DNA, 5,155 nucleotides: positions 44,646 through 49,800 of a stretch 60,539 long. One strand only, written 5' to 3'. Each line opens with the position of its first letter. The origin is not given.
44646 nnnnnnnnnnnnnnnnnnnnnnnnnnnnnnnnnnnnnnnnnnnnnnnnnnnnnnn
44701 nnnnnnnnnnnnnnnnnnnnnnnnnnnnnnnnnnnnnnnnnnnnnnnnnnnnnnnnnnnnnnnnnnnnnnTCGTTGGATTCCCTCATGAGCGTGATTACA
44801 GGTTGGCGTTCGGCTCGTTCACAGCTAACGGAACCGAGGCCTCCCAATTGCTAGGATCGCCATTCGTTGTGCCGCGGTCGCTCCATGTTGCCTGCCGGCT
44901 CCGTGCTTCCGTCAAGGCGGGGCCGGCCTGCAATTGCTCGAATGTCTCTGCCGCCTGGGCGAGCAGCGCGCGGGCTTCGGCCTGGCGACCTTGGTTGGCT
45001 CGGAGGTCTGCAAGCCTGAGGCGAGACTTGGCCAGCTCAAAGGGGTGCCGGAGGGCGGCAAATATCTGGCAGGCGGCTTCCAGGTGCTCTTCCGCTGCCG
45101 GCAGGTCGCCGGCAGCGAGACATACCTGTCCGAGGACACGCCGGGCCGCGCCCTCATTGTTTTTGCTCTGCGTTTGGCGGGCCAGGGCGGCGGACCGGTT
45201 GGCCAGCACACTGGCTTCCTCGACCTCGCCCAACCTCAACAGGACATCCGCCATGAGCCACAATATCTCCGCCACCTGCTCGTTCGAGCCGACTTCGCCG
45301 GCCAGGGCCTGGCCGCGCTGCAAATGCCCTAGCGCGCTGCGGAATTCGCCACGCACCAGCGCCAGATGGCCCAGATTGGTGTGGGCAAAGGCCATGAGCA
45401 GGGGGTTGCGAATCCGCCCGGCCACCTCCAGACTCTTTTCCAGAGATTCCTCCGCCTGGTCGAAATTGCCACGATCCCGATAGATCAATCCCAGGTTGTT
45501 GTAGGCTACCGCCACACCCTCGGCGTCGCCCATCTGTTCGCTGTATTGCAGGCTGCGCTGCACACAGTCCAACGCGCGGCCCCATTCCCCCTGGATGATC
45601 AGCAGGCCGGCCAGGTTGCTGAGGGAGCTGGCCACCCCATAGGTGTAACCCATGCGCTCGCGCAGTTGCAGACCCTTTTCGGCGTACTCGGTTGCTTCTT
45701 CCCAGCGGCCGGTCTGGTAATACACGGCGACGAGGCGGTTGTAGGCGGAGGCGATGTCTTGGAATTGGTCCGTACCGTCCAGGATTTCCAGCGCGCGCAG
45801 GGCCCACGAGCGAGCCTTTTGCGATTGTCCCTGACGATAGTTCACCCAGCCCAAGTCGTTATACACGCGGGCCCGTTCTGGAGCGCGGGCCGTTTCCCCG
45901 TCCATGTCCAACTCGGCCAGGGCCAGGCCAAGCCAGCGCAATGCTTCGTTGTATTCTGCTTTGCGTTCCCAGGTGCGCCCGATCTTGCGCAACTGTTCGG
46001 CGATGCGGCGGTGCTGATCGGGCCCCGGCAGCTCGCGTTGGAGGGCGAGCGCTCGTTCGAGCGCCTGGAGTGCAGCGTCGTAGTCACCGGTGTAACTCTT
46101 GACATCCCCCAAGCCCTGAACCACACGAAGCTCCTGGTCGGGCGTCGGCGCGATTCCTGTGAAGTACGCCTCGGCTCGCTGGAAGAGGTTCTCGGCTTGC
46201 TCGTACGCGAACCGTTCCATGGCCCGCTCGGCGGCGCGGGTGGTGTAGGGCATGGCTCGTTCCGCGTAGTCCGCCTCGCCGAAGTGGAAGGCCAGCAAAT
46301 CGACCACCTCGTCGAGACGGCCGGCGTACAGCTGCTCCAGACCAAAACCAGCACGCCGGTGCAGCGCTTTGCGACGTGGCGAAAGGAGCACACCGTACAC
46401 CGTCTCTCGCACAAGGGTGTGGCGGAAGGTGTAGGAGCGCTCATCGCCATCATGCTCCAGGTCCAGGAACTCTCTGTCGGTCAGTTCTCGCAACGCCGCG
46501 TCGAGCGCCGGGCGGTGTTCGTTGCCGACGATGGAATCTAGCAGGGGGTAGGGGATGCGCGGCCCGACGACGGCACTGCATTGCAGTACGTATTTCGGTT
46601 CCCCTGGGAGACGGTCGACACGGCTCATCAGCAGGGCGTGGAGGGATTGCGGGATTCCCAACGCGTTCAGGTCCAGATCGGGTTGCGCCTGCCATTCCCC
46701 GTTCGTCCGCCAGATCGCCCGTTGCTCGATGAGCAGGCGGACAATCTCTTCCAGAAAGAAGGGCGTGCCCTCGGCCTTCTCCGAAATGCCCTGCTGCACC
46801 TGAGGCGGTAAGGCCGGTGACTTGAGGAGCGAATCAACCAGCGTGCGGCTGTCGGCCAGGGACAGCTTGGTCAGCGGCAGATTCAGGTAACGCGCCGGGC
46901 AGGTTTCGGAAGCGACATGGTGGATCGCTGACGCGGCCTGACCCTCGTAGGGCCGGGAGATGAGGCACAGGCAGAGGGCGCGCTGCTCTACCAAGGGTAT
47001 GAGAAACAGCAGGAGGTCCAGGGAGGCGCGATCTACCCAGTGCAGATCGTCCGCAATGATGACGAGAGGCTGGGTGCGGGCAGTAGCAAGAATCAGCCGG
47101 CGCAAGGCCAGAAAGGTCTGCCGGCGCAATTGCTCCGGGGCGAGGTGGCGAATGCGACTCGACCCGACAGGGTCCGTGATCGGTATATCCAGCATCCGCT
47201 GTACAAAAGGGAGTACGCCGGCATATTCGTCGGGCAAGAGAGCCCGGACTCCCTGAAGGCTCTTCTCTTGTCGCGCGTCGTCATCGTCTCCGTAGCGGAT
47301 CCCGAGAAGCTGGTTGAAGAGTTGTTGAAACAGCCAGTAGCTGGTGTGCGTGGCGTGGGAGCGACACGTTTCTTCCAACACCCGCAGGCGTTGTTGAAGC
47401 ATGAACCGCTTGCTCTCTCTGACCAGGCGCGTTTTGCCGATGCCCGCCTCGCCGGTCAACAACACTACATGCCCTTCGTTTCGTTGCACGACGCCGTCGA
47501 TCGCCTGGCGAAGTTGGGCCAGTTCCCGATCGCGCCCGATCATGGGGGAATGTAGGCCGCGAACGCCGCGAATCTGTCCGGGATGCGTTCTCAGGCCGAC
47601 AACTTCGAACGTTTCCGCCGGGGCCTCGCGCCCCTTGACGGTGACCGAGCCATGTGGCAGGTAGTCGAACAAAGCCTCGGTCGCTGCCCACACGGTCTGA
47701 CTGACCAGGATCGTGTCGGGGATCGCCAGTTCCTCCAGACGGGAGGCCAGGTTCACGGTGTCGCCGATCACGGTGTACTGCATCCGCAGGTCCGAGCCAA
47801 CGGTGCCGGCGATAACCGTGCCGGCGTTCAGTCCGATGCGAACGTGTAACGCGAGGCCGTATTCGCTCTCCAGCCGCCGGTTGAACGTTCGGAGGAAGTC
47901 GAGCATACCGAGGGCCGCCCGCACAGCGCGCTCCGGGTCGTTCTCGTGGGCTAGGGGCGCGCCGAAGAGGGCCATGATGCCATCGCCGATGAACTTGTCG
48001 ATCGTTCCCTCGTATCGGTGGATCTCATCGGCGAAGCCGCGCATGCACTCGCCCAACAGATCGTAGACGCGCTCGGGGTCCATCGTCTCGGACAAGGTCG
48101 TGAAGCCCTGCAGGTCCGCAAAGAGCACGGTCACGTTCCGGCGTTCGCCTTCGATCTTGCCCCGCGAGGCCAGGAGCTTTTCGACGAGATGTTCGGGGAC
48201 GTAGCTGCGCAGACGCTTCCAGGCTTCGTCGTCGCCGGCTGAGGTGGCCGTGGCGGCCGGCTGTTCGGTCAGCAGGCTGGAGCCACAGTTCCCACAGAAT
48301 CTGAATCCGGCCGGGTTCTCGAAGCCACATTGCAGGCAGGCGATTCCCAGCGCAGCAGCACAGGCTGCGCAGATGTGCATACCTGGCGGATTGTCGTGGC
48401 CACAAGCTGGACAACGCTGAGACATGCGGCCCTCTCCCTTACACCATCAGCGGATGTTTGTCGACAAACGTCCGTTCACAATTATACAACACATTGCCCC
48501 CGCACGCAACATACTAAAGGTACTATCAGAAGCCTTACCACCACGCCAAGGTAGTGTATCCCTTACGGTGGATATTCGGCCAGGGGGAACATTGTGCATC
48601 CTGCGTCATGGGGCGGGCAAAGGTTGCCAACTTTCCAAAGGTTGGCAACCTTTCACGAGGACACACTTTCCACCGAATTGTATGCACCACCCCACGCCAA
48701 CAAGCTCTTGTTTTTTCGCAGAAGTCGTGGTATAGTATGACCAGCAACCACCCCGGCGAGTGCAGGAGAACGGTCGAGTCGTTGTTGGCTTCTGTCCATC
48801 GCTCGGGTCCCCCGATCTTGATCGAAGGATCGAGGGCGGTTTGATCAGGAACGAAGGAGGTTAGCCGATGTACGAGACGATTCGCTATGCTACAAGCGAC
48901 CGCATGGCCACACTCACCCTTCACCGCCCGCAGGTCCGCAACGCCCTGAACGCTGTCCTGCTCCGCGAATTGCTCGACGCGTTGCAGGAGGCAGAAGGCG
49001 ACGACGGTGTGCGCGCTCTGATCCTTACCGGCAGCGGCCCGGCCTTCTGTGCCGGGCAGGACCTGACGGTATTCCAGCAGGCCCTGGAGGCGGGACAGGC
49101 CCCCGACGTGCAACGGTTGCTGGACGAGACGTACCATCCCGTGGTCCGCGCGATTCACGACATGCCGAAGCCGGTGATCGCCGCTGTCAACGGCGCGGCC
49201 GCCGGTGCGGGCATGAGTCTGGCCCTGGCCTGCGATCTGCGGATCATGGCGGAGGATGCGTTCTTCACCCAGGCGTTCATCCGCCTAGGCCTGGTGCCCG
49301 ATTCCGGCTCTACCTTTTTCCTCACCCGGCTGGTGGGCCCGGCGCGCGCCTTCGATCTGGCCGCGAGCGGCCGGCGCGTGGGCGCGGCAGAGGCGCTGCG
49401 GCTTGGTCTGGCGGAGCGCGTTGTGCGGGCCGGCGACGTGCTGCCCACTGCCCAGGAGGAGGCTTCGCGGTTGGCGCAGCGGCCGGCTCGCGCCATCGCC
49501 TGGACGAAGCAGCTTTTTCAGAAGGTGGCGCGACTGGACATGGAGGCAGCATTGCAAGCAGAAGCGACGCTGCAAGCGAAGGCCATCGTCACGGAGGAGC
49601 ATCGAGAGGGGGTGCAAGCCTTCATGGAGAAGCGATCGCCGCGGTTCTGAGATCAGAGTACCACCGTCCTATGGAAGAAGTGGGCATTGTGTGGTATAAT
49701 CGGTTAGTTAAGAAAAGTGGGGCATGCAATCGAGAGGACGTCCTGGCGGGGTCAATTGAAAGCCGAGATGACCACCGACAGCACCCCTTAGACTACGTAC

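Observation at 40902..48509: Operon coupling a STAND-type (P-loop+TPR) class III cyclase to a cNMP-gated patatin phospholipase plus a two-component pair: a candidate second-messenger-triggered membrane-attack or defence-like module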

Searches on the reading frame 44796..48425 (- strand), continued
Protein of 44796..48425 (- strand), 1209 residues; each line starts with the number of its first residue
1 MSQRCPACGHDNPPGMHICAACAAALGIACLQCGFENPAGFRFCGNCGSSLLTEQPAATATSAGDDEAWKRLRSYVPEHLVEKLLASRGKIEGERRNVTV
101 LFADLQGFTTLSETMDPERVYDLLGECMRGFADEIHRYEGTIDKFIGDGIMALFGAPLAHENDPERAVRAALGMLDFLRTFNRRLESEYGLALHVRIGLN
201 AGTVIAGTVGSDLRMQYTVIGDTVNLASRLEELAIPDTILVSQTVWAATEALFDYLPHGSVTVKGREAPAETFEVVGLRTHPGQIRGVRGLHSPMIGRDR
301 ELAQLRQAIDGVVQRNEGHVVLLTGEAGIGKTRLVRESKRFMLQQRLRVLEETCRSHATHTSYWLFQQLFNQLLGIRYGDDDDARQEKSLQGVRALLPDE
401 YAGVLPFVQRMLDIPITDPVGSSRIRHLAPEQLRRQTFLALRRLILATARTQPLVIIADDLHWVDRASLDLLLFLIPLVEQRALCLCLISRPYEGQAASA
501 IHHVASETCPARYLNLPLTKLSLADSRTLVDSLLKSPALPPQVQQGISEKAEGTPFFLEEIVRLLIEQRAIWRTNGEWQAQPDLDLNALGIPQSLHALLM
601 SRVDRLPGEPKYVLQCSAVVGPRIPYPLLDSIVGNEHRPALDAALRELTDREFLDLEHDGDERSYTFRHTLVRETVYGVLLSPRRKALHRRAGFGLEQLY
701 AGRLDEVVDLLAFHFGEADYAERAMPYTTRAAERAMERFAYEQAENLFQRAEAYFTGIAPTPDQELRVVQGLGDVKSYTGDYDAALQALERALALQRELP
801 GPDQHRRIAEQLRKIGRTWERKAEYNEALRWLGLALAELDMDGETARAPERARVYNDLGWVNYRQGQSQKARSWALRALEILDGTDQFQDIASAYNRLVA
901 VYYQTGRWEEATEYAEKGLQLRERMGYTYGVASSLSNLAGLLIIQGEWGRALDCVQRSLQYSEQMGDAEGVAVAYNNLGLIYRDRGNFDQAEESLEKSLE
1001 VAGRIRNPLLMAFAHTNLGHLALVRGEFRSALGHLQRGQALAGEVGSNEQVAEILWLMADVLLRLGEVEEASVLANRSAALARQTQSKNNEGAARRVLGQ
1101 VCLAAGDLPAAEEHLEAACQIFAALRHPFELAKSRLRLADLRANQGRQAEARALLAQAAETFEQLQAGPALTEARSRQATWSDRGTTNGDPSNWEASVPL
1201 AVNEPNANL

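Call 82: find_encoding_contigs(protein=P0229, flank=6000, max_places=1)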
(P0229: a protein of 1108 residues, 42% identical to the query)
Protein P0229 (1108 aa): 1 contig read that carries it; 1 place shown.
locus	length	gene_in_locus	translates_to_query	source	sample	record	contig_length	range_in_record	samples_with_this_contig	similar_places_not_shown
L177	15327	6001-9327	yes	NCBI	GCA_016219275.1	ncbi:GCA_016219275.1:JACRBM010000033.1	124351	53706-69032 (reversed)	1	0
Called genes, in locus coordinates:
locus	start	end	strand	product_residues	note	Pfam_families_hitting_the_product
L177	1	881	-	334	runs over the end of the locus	PF13379:NMT1_2, PF09084:NMT1, PF12974:Phosphonate-bd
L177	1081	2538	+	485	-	PF20695:UbiD_N, PF01977:UbiD, PF20696:UbiD_C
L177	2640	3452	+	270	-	PF01149:Fapy_DNA_glyco, PF06831:H2TH, PF06827:zf-FPG_IleRS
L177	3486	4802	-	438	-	PF00930:DPPIV_N (faint), PF25174:Beta-prop_THOC3 (faint), PF07676:PD40 (faint), PF26550:Tricorn_2nd (weak), PF26549:Tricorn_N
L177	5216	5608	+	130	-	-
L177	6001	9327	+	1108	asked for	PF00211:Guanylate_cyc, PF13191:AAA_16, PF13432:TPR_16 (faint), PF00515:TPR_1 (faint), PF17874:TPR_MalT (weak), PF13424:TPR_12, PF17874:TPR_MalT (weak), PF13424:TPR_12, +8 more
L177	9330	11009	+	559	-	PF00027:cNMP_binding, PF01734:Patatin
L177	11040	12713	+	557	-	PF00027:cNMP_binding, PF01734:Patatin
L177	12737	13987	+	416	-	PF01590:GAF, PF13185:GAF_2, PF13492:GAF_3, PF07730:HisKA_3, PF02518:HATPase_c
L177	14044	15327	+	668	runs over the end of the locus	-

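Call 83: find_encoding_contigs(protein=P0169, flank=6000, max_places=1)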
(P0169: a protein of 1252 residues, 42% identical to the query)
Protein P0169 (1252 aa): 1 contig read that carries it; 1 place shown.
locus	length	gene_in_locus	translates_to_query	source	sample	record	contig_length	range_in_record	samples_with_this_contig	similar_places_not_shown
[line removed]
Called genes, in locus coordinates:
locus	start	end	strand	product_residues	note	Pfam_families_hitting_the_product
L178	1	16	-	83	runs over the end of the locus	-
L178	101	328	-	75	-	-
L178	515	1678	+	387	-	PF07995:GSDH, PF23500:DUF7133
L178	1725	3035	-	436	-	PF18914:DUF5666 (faint)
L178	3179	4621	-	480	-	PF00672:HAMP, PF00512:HisKA, PF02518:HATPase_c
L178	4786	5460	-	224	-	PF00072:Response_reg, PF00486:Trans_reg_C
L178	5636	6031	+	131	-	-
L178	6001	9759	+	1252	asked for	PF12773:DZR, PF13240:Zn_Ribbon_1 (weak), PF00211:Guanylate_cyc, PF13191:AAA_16, PF13401:AAA_22 (weak), PF13424:TPR_12, PF13424:TPR_12, PF13424:TPR_12, +8 more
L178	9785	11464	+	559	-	PF00027:cNMP_binding, PF01734:Patatin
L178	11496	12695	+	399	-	PF01590:GAF, PF13185:GAF_2, PF13492:GAF_3, PF07730:HisKA_3, PF13581:HATPase_c_2 (weak), PF02518:HATPase_c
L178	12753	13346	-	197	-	-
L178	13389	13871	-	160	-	-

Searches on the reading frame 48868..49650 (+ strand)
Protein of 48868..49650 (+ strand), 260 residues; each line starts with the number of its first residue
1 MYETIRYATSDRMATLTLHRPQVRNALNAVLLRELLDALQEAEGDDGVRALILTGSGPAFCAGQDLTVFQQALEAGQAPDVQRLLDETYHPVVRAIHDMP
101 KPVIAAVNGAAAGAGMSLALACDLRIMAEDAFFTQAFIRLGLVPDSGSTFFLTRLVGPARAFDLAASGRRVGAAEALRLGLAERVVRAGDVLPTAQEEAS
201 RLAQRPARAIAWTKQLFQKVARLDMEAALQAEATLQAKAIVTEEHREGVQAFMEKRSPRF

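Call 14: search_protein_families(library=pfam, proteins=[window:48868-49650:+], max_evalue=0.001)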
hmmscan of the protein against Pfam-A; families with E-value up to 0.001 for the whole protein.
window:48868-49650:+ (260 aa): 2 families
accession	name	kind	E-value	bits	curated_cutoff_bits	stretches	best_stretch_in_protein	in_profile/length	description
PF00378.25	ECH_1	-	9.7e-65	218.8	27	1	12-260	5-248/251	Enoyl-CoA hydratase/isomerase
PF16113.10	ECH_2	-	7.7e-41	141.1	27.2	1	14-189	2-175/335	Enoyl-CoA hydratase/isomerase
